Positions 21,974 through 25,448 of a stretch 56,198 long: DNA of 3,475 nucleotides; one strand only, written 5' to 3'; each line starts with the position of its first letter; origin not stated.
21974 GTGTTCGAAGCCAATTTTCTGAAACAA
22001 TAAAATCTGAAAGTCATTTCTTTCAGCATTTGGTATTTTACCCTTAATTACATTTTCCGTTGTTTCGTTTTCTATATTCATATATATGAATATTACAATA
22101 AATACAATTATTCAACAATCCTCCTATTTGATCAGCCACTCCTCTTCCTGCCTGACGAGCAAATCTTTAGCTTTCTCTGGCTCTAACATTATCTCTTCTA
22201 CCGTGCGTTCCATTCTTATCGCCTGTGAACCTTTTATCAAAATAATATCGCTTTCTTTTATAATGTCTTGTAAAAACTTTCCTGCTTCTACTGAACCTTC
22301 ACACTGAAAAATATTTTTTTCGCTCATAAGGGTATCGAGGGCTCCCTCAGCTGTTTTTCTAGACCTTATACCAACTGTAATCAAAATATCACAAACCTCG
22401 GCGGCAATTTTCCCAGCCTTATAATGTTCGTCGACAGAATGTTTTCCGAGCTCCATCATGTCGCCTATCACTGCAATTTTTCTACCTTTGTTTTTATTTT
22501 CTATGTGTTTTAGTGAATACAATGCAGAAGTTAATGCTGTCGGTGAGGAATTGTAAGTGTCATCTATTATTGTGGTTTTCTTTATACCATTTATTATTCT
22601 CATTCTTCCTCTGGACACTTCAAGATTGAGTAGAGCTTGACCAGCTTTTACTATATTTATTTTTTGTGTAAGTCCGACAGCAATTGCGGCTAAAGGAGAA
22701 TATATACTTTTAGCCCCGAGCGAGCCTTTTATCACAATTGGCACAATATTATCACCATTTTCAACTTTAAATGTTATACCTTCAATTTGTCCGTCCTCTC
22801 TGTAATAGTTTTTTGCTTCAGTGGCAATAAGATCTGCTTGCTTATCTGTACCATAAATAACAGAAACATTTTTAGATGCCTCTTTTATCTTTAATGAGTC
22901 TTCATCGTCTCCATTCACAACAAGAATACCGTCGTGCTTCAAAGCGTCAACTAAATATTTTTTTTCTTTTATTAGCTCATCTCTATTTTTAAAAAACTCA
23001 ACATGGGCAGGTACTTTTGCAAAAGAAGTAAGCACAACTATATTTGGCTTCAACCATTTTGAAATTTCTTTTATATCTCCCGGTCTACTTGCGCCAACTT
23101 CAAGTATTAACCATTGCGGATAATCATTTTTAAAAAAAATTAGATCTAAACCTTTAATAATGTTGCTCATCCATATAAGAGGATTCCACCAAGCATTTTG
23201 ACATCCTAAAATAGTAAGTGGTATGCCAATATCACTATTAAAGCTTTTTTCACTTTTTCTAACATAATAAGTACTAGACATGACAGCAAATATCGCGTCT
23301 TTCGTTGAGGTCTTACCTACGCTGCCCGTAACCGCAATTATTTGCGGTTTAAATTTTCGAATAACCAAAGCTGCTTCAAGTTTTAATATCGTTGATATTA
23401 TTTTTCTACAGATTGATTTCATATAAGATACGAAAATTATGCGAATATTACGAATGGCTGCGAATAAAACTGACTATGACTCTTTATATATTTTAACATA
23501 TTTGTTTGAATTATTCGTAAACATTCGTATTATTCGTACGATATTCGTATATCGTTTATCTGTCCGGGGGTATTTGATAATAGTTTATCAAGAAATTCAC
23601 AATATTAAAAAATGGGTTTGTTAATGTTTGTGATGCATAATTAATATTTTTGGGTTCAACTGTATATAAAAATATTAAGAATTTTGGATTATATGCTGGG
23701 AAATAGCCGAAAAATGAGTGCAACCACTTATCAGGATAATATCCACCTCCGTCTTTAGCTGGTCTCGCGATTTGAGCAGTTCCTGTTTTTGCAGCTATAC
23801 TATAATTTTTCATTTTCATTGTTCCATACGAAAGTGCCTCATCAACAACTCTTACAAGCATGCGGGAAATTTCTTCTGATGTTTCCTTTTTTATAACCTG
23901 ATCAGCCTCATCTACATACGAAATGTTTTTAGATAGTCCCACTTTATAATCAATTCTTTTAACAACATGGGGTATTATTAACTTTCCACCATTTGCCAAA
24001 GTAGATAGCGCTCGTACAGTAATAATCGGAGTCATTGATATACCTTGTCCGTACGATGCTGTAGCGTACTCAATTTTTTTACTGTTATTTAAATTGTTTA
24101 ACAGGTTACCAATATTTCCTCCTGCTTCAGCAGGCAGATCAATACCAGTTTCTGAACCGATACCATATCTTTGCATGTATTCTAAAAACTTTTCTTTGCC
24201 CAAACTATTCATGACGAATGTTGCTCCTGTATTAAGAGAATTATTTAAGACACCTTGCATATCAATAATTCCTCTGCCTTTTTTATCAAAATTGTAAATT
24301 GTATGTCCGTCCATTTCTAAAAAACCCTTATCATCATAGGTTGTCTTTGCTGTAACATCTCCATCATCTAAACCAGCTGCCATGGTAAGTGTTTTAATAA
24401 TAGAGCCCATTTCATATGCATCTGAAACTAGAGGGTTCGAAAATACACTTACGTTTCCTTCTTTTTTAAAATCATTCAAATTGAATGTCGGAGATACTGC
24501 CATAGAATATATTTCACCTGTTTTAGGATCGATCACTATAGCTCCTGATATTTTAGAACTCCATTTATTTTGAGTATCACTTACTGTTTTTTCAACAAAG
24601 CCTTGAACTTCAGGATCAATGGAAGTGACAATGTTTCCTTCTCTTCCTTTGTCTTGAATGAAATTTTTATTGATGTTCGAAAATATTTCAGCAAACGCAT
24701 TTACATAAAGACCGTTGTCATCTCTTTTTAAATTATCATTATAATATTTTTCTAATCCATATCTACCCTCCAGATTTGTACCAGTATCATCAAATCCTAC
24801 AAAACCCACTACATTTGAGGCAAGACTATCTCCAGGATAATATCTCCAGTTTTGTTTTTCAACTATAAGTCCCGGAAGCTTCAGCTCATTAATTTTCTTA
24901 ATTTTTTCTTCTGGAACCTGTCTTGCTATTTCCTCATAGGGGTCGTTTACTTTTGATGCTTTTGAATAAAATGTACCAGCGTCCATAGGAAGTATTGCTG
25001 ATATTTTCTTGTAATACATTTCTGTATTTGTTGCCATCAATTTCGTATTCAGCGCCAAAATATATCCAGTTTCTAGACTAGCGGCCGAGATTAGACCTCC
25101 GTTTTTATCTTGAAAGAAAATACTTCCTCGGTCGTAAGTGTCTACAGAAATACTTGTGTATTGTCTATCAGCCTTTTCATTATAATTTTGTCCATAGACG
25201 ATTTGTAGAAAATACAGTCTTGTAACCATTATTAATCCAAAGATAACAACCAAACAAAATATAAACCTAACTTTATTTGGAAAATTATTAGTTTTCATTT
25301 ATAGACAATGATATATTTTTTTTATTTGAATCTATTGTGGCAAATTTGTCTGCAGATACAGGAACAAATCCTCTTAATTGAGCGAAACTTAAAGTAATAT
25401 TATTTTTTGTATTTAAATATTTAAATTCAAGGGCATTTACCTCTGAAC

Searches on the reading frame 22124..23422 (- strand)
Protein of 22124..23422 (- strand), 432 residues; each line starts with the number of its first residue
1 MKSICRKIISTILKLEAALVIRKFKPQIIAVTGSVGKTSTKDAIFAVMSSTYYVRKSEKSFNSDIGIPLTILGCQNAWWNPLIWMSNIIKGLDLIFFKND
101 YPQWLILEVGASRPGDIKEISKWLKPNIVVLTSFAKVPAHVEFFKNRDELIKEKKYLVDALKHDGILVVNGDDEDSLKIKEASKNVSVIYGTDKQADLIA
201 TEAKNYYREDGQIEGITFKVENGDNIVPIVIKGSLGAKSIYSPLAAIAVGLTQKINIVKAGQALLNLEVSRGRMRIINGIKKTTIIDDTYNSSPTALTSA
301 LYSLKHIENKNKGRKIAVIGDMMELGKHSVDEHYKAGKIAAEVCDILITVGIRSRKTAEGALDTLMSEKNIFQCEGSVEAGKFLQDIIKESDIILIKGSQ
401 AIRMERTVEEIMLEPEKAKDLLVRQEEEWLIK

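Call 57: search_protein_families(library=pfam, proteins=[window:22124-23422:-], max_evalue=0.001)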
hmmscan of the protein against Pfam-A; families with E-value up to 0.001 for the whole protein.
window:22124-23422:- (432 aa): 2 families
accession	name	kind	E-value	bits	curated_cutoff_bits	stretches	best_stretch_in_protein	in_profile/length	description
PF08245.18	Mur_ligase_M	-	1.7e-24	87.3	24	2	101-249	56-199/200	Mur ligase middle domain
PF02875.26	Mur_ligase_C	-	5.8e-17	63.2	28.4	1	272-399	1-126/127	Mur ligase, glutamate ligase domain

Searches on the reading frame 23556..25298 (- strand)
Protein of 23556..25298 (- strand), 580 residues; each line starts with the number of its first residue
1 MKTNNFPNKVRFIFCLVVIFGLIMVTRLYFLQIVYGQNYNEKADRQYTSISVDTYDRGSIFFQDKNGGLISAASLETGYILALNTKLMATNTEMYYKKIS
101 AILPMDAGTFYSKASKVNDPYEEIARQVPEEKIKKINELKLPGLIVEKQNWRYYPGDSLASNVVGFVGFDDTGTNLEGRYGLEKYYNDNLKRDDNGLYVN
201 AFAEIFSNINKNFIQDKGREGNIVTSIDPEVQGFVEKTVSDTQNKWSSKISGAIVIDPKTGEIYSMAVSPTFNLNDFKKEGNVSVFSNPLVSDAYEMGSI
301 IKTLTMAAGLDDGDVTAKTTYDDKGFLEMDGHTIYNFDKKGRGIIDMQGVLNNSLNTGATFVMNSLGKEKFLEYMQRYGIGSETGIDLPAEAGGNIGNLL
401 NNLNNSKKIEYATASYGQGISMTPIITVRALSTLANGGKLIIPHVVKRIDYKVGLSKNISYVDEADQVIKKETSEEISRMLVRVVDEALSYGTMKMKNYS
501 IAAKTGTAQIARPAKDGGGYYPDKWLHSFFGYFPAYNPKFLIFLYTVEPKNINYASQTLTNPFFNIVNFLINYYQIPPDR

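Call 57: search_protein_families(library=pfam, proteins=[window:23556-25298:-], max_evalue=0.001)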
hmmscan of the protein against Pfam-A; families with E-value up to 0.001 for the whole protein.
window:23556-25298:- (580 aa): 2 families
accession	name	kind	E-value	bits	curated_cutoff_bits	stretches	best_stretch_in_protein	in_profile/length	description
PF00905.27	Transpeptidase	-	6.1e-63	213.2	22.1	1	253-565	3-295/299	Penicillin binding protein transpeptidase domain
PF03717.20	PBP_dimer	-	8.1e-09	36.6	24.4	1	84-191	29-159/180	Penicillin-binding Protein dimerisation domain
